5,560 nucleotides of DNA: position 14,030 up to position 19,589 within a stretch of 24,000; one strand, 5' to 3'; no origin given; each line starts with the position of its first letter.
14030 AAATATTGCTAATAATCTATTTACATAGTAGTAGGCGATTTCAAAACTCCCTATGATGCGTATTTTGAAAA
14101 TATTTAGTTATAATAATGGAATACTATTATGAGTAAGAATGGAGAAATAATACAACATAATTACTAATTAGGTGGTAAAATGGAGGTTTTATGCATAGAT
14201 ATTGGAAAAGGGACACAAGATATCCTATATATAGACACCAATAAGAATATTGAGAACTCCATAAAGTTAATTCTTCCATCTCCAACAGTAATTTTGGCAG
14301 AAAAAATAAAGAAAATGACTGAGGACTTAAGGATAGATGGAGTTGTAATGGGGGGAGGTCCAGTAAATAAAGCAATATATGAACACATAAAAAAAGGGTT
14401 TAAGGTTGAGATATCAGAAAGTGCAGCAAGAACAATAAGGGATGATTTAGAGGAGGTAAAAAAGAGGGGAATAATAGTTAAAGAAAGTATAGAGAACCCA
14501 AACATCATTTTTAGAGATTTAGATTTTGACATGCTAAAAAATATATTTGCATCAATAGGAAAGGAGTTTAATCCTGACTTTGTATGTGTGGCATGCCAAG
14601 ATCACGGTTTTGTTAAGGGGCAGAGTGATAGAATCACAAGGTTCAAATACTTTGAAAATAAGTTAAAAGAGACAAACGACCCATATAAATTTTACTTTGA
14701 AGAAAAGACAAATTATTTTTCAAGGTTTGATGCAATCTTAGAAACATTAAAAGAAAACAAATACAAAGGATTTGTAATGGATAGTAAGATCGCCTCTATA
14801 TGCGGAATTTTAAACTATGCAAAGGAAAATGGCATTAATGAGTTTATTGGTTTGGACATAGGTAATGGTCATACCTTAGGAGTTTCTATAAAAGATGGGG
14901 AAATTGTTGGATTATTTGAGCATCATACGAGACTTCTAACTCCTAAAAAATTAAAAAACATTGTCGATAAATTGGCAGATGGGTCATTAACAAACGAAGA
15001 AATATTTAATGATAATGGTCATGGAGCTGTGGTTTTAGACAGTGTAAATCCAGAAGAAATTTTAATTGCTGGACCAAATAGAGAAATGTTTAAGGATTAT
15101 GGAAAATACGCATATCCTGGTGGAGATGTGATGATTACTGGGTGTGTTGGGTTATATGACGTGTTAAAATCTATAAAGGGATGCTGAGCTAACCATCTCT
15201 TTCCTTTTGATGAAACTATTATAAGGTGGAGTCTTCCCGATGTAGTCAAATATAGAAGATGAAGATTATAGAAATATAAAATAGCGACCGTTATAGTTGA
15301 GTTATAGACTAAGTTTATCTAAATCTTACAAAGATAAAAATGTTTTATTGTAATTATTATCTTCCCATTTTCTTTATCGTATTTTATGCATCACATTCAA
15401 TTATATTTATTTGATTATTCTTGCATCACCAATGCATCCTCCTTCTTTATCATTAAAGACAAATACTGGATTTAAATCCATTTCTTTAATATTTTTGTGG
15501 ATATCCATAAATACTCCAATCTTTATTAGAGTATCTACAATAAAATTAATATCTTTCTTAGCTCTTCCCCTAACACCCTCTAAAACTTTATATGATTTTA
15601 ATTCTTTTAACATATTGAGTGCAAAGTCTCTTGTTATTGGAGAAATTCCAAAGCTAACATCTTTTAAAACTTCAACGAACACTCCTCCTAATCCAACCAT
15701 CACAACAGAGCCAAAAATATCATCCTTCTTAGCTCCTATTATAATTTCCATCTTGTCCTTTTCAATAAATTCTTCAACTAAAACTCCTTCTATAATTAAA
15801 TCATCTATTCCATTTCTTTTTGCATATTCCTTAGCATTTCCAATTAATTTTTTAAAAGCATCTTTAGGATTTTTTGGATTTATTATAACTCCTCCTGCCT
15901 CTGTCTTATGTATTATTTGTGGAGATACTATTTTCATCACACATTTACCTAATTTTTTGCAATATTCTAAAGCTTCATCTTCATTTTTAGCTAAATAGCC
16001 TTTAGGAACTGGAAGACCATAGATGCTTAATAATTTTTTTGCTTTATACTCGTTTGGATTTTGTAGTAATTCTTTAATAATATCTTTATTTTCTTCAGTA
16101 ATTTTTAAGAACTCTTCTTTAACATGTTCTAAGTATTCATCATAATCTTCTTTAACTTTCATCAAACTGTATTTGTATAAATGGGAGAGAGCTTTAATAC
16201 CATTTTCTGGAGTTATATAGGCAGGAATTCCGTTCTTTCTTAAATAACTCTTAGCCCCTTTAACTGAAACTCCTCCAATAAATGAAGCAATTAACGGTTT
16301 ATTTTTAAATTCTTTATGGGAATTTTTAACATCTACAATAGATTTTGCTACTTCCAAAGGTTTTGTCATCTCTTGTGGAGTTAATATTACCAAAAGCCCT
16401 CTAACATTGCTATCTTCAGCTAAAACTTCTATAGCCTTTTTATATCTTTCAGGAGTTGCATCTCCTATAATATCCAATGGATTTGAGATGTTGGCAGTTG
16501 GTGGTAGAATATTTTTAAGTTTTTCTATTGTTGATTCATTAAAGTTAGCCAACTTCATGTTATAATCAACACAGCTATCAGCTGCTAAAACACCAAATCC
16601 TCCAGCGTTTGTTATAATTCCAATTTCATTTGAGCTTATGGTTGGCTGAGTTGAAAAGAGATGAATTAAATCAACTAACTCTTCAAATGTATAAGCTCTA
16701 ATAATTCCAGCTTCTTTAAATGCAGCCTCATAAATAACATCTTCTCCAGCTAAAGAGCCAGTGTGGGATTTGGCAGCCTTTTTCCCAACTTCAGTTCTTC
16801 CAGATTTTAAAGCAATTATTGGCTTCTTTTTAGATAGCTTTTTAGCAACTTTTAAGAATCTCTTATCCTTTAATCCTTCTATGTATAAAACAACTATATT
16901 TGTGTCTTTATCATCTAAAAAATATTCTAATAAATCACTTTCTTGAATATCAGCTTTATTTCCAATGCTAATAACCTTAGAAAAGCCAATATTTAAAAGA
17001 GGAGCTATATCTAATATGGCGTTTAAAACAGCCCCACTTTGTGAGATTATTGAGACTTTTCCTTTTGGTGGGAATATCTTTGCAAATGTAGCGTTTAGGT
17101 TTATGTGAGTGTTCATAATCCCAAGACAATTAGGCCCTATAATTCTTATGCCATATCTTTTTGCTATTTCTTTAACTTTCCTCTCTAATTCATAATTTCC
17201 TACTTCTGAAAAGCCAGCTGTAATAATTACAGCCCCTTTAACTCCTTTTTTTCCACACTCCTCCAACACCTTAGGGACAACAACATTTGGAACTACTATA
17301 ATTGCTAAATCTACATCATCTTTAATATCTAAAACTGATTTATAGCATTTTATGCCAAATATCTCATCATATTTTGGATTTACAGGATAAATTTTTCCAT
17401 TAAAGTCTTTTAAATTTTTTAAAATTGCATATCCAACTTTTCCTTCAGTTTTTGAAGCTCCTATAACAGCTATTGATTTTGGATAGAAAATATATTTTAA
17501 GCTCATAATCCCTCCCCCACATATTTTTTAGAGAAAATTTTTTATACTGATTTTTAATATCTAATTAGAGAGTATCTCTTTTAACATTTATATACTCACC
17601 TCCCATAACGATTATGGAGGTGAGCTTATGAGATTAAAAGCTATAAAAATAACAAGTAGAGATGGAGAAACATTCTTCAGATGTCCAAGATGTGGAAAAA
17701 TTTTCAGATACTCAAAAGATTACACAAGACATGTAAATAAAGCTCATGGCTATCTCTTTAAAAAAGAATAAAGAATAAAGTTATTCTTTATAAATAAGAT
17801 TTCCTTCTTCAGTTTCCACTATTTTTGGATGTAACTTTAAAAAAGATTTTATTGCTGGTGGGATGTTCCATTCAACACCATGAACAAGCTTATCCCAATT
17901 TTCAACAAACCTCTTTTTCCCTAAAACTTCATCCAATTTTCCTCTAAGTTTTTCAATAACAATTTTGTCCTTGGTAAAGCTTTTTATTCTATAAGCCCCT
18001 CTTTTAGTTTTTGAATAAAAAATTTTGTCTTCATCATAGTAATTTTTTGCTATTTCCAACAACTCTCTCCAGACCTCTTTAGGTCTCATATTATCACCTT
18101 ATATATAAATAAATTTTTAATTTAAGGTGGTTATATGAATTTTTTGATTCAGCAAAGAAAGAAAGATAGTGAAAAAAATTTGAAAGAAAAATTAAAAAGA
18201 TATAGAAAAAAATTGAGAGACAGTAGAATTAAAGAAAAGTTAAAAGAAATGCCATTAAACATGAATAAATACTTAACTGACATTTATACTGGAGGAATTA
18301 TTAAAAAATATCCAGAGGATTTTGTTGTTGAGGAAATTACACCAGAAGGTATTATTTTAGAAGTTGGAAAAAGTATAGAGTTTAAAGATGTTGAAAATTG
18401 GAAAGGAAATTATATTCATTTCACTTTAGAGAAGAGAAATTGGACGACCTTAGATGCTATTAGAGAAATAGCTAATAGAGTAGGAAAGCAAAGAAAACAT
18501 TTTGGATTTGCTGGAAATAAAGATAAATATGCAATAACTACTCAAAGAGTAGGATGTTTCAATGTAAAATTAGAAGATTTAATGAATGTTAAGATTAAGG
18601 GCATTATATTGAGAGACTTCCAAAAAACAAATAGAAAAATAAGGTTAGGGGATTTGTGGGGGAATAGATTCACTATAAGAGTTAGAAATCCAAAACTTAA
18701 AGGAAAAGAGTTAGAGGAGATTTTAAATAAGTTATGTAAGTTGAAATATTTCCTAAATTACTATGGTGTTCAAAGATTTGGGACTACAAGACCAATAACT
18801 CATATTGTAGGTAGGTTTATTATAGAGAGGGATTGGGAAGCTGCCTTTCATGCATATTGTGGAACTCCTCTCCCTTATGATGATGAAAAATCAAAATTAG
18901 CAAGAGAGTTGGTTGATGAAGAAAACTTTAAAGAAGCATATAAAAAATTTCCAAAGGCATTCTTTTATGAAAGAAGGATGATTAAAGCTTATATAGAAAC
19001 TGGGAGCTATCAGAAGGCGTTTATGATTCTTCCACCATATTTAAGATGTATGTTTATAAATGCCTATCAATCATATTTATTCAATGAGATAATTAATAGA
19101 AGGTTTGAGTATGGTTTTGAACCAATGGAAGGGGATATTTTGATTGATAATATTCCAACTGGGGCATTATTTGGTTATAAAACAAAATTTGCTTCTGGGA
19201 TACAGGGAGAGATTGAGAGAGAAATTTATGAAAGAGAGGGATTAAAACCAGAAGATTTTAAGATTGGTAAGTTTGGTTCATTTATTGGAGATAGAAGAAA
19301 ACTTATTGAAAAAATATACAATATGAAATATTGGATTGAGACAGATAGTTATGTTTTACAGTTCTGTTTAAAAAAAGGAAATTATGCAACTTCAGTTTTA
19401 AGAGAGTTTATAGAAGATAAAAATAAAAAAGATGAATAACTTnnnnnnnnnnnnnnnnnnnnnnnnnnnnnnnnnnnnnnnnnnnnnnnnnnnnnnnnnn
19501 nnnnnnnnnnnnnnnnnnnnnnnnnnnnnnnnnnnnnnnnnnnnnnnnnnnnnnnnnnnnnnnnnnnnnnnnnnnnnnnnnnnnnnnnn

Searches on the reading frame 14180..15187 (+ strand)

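Call 84: search_protein_families(library=pfam, proteins=[window:14180-15187:+], max_evalue=0.0001)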
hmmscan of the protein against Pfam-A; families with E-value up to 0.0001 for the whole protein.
window:14180-15187:+ (335 aa): 1 family
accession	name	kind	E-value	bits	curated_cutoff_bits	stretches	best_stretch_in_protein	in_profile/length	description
PF08735.15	DUF1786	-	2e-85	286.6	25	1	57-303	1-252/252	Putative pyruvate format-lyase activating enzyme (DUF1786)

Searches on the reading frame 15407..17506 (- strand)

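Call 84: search_protein_families(library=pfam, proteins=[window:15407-17506:-], max_evalue=0.0001)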
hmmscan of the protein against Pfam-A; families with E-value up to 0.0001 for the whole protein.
window:15407-17506:- (699 aa): 6 families
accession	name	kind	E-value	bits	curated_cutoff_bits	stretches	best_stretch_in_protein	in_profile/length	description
PF13549.11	ATP-grasp_5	-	6.6e-54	183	27.6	1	484-697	10-219/221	ATP-grasp domain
PF13607.11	Succ_CoA_lig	-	5.6e-52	175.6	27.4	1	148-284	1-138/138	Succinyl-CoA ligase like flavodoxin domain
PF13380.12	CoA_binding_2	-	1.4e-30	106.6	22.8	1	10-132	1-115/116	CoA binding domain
PF19045.5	Ligase_CoA_2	-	3.6e-19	69.8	23.7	1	297-446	3-154/162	Ligase-CoA domain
PF02629.25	CoA_binding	-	9.8e-19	68.4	22.3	1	9-98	3-97/97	CoA binding domain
PF08442.15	ATP-grasp_2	-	1.5e-06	28.4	29.5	1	485-589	3-108/202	ATP-grasp domain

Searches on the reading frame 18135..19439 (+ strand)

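Call 84: search_protein_families(library=pfam, proteins=[window:18135-19439:+], max_evalue=0.0001)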
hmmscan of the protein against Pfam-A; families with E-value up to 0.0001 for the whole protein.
window:18135-19439:+ (434 aa): 1 family
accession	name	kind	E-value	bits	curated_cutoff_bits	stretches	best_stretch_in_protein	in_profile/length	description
PF01142.23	TruD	-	9.1e-116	387.5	27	2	41-338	2-298/412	tRNA pseudouridine synthase D (TruD)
